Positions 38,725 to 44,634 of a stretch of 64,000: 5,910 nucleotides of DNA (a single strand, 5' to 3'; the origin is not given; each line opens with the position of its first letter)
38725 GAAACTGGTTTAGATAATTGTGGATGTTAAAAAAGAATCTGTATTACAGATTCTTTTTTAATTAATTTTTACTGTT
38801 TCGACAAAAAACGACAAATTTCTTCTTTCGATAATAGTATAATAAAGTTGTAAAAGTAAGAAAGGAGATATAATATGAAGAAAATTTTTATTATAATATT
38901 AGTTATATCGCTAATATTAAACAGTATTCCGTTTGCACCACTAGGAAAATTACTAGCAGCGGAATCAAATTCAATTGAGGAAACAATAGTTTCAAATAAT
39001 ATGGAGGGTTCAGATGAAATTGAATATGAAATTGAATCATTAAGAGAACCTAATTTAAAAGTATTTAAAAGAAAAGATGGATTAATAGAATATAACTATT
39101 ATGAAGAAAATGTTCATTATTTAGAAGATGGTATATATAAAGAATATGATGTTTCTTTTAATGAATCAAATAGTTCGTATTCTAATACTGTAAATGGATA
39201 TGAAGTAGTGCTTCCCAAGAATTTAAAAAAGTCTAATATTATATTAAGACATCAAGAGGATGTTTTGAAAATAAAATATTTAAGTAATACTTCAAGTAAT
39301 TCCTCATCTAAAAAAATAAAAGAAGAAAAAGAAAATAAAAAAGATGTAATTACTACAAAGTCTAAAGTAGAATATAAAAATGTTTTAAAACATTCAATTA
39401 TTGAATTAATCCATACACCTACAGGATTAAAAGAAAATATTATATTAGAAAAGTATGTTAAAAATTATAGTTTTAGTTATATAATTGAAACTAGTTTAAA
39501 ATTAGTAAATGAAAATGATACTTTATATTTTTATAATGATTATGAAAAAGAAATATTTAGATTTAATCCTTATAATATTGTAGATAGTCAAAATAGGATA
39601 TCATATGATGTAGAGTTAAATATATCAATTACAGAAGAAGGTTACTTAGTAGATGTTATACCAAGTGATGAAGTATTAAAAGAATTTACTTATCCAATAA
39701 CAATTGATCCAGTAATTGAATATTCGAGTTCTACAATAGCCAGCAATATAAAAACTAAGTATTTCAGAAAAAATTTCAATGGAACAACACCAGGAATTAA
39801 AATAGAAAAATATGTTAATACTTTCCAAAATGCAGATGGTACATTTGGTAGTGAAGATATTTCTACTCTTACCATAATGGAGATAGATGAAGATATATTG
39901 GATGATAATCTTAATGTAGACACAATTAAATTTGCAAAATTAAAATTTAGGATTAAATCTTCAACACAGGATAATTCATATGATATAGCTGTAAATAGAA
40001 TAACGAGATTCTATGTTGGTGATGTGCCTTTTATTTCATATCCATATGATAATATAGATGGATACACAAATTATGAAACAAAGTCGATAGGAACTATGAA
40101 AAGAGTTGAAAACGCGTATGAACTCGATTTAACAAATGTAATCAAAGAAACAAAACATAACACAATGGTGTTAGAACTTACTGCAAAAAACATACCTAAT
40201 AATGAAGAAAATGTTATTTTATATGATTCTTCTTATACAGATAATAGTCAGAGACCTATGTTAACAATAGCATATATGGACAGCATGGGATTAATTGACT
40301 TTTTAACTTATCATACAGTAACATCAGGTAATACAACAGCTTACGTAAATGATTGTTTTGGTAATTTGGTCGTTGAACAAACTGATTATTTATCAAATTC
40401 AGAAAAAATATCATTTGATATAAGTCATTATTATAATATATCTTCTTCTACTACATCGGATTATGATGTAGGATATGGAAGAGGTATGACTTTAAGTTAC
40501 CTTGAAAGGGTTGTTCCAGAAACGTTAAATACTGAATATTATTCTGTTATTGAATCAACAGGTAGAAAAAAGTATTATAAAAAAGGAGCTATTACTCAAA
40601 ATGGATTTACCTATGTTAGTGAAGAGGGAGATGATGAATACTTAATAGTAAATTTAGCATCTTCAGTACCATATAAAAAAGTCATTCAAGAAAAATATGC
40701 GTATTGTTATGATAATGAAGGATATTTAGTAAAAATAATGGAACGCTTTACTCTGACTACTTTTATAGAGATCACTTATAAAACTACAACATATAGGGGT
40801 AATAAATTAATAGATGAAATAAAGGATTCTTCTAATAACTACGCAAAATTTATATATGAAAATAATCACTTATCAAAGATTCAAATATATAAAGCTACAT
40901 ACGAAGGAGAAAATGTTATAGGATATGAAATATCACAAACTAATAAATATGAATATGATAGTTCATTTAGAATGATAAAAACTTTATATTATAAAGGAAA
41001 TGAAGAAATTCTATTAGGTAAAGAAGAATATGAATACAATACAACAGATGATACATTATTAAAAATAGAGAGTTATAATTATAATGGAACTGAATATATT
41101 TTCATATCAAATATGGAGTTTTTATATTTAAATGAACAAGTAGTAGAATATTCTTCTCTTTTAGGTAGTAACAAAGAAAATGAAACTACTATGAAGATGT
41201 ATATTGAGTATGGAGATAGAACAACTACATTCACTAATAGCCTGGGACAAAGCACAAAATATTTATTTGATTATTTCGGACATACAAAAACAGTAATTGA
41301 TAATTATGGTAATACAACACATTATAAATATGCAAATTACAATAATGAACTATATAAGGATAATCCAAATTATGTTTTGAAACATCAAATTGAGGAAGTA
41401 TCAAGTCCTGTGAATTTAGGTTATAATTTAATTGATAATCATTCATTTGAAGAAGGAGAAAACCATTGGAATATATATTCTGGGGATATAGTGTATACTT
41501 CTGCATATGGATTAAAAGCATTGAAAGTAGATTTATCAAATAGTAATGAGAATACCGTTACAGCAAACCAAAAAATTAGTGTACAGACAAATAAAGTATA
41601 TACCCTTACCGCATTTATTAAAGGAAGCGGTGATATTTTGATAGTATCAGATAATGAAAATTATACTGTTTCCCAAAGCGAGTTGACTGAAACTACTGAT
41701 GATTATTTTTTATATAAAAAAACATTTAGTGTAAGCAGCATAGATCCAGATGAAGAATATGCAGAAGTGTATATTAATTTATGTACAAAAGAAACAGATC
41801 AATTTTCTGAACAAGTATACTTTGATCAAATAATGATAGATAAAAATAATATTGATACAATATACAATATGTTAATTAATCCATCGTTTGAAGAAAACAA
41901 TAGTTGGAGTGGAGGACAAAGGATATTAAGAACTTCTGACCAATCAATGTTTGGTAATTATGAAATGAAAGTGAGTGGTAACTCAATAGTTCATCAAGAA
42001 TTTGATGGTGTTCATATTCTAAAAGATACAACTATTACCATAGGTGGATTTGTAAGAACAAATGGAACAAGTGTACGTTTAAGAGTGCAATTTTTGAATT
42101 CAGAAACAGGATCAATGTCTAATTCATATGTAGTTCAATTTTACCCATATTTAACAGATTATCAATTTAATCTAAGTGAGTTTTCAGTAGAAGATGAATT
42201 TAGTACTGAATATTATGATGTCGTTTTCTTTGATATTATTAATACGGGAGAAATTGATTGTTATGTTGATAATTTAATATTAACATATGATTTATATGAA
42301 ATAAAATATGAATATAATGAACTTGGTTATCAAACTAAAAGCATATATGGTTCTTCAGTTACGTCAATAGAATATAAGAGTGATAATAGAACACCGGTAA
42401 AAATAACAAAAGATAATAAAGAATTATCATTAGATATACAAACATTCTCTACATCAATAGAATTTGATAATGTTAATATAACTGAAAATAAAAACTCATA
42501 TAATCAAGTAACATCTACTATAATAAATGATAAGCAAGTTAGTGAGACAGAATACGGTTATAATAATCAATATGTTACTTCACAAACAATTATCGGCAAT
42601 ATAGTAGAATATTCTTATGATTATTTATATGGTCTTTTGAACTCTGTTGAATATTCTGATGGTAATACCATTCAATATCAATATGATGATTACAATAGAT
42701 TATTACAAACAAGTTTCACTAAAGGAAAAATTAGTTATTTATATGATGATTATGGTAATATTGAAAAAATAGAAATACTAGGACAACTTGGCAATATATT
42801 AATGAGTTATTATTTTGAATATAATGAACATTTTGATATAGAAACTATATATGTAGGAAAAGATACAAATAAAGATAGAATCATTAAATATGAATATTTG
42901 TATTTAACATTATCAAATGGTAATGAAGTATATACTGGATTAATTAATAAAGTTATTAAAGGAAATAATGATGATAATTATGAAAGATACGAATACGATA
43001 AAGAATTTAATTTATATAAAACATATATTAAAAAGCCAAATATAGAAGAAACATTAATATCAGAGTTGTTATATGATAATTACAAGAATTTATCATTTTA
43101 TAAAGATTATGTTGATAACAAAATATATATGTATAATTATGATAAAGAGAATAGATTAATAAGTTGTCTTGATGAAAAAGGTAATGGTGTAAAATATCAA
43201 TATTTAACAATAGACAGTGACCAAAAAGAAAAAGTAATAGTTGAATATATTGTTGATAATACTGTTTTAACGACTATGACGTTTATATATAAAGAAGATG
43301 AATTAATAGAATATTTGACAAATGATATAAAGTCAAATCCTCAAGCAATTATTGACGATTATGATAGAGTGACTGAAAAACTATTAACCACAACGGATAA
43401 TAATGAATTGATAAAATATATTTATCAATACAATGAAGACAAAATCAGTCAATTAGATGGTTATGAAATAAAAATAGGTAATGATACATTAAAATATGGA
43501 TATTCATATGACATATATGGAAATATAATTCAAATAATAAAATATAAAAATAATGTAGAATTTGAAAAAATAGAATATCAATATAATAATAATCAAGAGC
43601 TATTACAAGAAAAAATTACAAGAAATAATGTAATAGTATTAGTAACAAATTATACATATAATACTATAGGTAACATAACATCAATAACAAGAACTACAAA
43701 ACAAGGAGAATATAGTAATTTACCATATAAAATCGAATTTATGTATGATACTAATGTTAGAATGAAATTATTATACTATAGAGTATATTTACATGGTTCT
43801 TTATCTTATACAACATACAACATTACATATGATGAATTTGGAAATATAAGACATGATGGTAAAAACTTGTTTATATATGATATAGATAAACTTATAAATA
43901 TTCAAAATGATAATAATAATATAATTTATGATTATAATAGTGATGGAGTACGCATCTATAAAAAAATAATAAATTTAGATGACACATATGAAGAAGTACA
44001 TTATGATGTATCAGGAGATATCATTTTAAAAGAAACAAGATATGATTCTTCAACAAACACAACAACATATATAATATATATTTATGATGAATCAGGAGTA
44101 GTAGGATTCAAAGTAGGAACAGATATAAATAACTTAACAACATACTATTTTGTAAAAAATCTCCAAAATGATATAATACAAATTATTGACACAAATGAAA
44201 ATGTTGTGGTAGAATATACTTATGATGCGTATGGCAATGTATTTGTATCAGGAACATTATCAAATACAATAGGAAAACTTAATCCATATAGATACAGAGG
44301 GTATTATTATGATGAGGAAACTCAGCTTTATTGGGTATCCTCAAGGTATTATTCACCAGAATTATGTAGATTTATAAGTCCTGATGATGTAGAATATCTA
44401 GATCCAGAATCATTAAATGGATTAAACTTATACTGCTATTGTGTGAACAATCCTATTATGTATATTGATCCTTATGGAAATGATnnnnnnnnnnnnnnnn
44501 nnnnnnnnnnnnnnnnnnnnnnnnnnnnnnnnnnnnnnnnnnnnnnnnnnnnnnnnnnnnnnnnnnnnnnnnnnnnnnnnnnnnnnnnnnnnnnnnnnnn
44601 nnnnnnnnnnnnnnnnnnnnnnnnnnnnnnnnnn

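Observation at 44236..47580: ~205-nt near-identical direct repeat linking the main RHS gene and orphan cassette 2: recombination substrate for toxin-tip switching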

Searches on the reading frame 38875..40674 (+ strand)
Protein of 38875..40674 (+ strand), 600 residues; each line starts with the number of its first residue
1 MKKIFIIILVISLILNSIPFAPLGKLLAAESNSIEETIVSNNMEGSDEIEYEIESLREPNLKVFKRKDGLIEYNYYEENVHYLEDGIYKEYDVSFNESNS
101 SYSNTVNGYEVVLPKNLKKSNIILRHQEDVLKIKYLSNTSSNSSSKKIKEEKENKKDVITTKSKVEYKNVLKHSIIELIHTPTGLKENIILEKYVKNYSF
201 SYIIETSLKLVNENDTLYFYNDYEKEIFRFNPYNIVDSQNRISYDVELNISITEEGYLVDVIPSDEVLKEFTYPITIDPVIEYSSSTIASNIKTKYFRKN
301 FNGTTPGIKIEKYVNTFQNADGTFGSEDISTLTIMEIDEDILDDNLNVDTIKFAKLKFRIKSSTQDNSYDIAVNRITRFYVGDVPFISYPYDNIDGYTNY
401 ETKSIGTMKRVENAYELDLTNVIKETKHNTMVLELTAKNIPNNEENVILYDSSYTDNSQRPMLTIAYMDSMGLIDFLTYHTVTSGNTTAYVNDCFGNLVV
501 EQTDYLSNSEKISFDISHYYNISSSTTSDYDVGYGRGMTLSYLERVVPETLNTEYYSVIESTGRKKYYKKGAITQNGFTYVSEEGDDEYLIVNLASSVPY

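Call 58: search_protein_families(library=pfam, proteins=[window:38875-40674:+], max_evalue=5)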
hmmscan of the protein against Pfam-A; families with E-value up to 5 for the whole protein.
window:38875-40674:+ (600 aa): 1 family
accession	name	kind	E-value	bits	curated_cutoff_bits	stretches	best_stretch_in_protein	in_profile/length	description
PF09347.15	DUF1989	-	0.19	11.8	27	1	453-530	63-146/168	Domain of unknown function (DUF1989)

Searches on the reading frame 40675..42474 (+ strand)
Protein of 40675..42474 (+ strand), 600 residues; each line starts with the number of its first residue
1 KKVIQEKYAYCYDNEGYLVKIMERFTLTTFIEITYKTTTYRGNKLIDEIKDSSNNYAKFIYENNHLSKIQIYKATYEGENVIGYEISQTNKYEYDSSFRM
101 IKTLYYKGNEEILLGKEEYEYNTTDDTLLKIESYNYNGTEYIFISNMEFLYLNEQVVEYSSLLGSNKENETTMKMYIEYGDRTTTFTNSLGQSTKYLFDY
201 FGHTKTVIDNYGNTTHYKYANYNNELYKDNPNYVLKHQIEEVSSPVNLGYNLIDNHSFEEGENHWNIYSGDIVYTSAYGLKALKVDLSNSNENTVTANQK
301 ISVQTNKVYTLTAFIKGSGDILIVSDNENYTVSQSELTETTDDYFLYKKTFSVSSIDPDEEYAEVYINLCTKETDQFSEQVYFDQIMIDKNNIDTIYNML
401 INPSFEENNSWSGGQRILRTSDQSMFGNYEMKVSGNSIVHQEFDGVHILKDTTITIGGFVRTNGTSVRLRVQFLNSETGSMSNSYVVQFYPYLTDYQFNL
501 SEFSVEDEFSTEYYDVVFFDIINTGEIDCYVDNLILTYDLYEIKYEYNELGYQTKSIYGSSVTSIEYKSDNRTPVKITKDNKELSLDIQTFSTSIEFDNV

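Call 58: search_protein_families(library=pfam, proteins=[window:40675-42474:+], max_evalue=5)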
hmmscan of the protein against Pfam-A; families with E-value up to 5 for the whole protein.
window:40675-42474:+ (600 aa): 1 family
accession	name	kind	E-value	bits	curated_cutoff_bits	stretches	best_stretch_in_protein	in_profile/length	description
PF22488.1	Class_2_docking_dom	-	0.12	13.2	27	1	44-55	5-16/28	Class 2 C-terminal docking domain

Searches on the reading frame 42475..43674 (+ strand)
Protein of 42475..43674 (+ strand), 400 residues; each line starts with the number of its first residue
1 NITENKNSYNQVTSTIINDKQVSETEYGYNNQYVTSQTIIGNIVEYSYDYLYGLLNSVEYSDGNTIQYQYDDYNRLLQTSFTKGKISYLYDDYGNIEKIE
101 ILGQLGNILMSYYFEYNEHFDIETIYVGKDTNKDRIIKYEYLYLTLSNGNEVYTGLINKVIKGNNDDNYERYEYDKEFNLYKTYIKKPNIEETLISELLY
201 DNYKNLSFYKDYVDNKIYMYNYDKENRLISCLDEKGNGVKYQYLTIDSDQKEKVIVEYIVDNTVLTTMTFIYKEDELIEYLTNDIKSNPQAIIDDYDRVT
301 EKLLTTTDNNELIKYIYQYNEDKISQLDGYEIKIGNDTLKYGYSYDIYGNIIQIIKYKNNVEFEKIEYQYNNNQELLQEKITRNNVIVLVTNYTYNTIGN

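Call 58: search_protein_families(library=pfam, proteins=[window:42475-43674:+], max_evalue=5)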
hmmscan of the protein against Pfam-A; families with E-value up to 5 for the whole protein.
window:42475-43674:+ (400 aa): 1 family
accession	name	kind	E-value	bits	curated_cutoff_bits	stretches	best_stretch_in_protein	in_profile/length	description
PF24053.1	DUF7356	-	0.074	13.4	27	1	225-265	20-60/105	Domain of unknown function (DUF7356)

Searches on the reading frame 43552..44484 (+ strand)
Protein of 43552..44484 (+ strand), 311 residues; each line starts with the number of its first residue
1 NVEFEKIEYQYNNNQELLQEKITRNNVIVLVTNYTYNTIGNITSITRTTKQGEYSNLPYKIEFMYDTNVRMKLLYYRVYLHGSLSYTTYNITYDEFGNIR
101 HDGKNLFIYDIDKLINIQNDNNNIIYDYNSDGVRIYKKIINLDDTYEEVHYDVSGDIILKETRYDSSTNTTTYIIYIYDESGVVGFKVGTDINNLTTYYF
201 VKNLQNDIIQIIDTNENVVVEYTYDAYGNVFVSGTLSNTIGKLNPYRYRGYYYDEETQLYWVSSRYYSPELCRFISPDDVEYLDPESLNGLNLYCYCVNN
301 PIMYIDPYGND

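Call 27: find_homologous_proteins(query=window:43552-44484:+, max_evalue=1e-20)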
Query window:43552-44484:+ (311 aa): 538 proteins with E <= 1e-20 among 1416 candidates; the best 120 are listed.
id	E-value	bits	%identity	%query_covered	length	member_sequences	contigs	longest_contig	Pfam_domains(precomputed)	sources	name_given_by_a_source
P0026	1.1e-98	348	77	65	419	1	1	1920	PF25023.2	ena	-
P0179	2.3e-94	334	63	83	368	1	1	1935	PF05593.20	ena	-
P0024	2.0e-76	275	80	50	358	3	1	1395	PF25023.2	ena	-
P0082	1.8e-75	272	79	50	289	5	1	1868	PF25023.2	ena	-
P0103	1.2e-74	269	86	44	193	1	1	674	PF25023.2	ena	-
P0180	7.0e-56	208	46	85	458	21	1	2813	PF05593.20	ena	-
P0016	1.9e-53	200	58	33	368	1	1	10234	-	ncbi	-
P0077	2.2e-51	193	46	86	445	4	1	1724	PF05593.20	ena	-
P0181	1.2e-50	191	54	54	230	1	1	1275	PF25023.2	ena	-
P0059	5.5e-50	188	65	44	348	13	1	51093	PF25023.2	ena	-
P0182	1.8e-49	187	68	42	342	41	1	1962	PF25023.2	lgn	-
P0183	3.1e-49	186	42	76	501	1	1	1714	PF05593.20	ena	-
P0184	1.2e-48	184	46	82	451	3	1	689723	PF05593.20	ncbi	ncbi:MAG: RHS repeat-associated core domain-containing protein [Christensenellales bacterium]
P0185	9.3e-47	178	51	59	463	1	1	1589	PF25023.2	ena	-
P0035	4.0e-46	176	49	66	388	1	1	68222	-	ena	-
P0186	4.8e-46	176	48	73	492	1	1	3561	PF05593.20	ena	-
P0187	5.3e-46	175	54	53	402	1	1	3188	PF05593.20,PF25023.2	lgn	-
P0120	1.5e-45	174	59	43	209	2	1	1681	PF25023.2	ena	-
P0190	1.2e-44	171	41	89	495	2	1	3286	PF05593.20,PF25023.2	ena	-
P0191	1.2e-44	171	51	52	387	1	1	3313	PF25023.2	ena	-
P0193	2.2e-44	170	51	53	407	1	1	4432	PF05593.20,PF25023.2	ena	-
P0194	2.4e-44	170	41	95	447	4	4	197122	PF25023.2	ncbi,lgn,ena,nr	ncbi:MAG: RHS repeat-associated core domain-containing protein [Bacilli bacterium]|nr:RHS repeat-ass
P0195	3.0e-44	170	45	63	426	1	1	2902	PF05593.20,PF25023.2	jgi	jgi:RHS repeat-associated protein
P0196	7.0e-44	168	52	53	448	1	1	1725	PF05593.20,PF25023.2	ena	-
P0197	8.6e-44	168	42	89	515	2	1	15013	PF05593.20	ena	-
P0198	9.8e-44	168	43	89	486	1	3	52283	PF05593.20,PF25023.2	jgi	-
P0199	1.0e-43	168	51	52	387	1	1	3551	PF25023.2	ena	-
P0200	2.6e-43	167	47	62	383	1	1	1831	PF25023.2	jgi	jgi:RHS repeat-associated protein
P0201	3.7e-43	166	52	52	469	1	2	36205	PF05593.20,PF25023.2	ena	-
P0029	6.6e-43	165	47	60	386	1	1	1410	PF25023.2,PF15535.13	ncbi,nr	ncbi:MAG: polymorphic toxin type 37 domain-containing protein, partial [Erysipelotrichaceae bacteriu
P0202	8.4e-43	165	38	98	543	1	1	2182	PF05593.20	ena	-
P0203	9.1e-43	165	53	52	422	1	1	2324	PF05593.20,PF25023.2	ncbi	-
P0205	1.1e-42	164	38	95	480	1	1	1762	PF25023.2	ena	-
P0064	1.2e-42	164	47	63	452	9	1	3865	PF25023.2,PF15650.14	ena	-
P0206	1.2e-42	164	38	98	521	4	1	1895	PF05593.20,PF25023.2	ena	-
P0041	1.3e-42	164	41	91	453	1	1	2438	PF05593.20,PF25023.2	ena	-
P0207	1.4e-42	164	49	52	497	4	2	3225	PF05593.20,PF25023.2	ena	-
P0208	1.7e-42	164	37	95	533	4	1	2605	PF05593.20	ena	-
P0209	2.3e-42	163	37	98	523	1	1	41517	PF05593.20,PF25023.2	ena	-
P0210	3.0e-42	163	52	52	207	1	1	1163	PF25023.2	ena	-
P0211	3.0e-42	163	50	53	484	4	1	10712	PF05593.20,PF25023.2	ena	-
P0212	3.2e-42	163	52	52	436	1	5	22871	PF05593.20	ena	-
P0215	4.0e-42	163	49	53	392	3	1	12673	PF25023.2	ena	-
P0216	5.0e-42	162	46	56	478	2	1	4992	PF05593.20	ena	-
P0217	5.3e-42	162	42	69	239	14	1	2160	PF05593.20,PF25023.2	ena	-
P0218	9.4e-42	161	36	97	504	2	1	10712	PF05593.20,PF25023.2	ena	-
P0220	1.6e-41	161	45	73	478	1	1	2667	PF05593.20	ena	-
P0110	1.8e-41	161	66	38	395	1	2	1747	PF25023.2,PF15650.14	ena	-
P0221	1.8e-41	160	35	97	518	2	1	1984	PF05593.20,PF25023.2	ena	-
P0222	2.0e-41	160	41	89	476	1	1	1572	PF05593.20,PF25023.2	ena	-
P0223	2.7e-41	160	68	36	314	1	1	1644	PF25023.2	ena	-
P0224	2.8e-41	160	51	52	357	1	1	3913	PF05593.20,PF25023.2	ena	-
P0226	2.9e-41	160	52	51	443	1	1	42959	PF25023.2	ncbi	-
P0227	3.0e-41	160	57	43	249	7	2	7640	PF25023.2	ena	-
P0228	4.0e-41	159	49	53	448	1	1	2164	PF25023.2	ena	-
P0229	5.8e-41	159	42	67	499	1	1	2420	PF05593.20,PF25023.2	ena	-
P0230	9.8e-41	158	42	66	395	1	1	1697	PF05593.20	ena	-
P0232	1.2e-40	158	49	53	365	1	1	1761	PF25023.2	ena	-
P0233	2.5e-40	157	42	66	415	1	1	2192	PF05593.20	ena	-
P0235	3.3e-40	156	38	95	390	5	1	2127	PF05593.20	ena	-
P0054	3.7e-40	156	61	39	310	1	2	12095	PF25023.2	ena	-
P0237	4.7e-40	156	50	49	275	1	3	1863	PF25023.2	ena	-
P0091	7.7e-40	155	63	37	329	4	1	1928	PF25023.2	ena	-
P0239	1.0e-39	155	46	57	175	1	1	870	PF25023.2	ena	-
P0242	1.3e-39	154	36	89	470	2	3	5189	PF05593.20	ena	-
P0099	1.7e-39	154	57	39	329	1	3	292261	PF25023.2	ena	-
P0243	1.9e-39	154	53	45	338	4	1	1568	PF25023.2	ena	-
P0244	2.6e-39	153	50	52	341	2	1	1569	PF25023.2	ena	-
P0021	2.7e-39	153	63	38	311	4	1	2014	PF25023.2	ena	-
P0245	3.3e-39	153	41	68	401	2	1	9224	PF21814.3,PF25023.2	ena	-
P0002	4.4e-39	153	47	60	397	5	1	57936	PF25023.2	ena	-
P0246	5.2e-39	152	66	33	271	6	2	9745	PF25023.2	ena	-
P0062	5.5e-39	152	54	43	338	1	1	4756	PF25023.2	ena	-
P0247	8.0e-39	152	44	59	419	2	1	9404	PF05593.20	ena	-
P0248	9.3e-39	152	61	36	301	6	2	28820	PF25023.2,PF15650.14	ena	-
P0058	1.0e-38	151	55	43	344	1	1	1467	PF25023.2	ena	-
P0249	1.4e-38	151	39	97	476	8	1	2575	PF05593.20,PF25023.2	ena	-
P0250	1.5e-38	151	59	37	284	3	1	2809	PF25023.2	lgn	-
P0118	1.6e-38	151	62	36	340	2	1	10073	PF25023.2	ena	-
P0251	1.9e-38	151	39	95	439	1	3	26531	PF05593.20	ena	-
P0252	3.1e-38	150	39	98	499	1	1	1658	PF05593.20,PF25023.2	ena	-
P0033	3.2e-38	150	62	38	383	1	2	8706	PF25023.2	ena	-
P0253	3.6e-38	150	41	73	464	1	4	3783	PF25023.2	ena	-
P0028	4.0e-38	150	61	37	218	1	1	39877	PF25023.2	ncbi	ncbi:MAG: RHS repeat-associated core domain-containing protein [Bacilli bacterium]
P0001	4.5e-38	149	47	60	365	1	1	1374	PF25023.2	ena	-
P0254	5.3e-38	149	42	71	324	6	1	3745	PF05593.20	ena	-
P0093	5.7e-38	149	58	39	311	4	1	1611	PF25023.2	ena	-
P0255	6.1e-38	149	42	72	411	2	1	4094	PF25023.2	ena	-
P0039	9.2e-38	148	61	38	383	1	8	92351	PF25023.2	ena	-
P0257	1.1e-37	148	41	72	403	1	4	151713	PF25023.2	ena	-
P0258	1.1e-37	148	59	37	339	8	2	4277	PF25023.2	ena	-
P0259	1.1e-37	148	43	68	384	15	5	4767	PF25023.2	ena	-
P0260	1.1e-37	148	42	72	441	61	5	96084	PF25023.2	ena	-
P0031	1.3e-37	148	62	38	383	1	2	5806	PF25023.2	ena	-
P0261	1.4e-37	148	42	72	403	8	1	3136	PF25023.2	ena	-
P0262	1.5e-37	148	42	72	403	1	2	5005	PF25023.2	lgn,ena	-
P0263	1.6e-37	148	37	99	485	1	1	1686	PF05593.20,PF25023.2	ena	-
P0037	1.6e-37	148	61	38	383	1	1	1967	PF25023.2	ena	-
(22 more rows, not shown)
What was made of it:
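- On Rhs / YD-repeat polymorphic toxin: Relatives 63-86% identical to the last 311 aa of the main protein through the DPxG motif carry precomputed PF05593 or PF25023 (call 27).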

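Call 58: search_protein_families(library=pfam, proteins=[window:43675-44484:+], max_evalue=5)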
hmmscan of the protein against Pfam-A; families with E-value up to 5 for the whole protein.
window:43675-44484:+ (270 aa): 2 families
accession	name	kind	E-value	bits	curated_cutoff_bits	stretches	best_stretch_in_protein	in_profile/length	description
PF00274.25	Glycolytic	-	0.0041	16.4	22.2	1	61-155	12-103/349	Fructose-bisphosphate aldolase class-I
PF05593.20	RHS_repeat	-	0.36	11.7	22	1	165-189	5-28/38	RHS Repeat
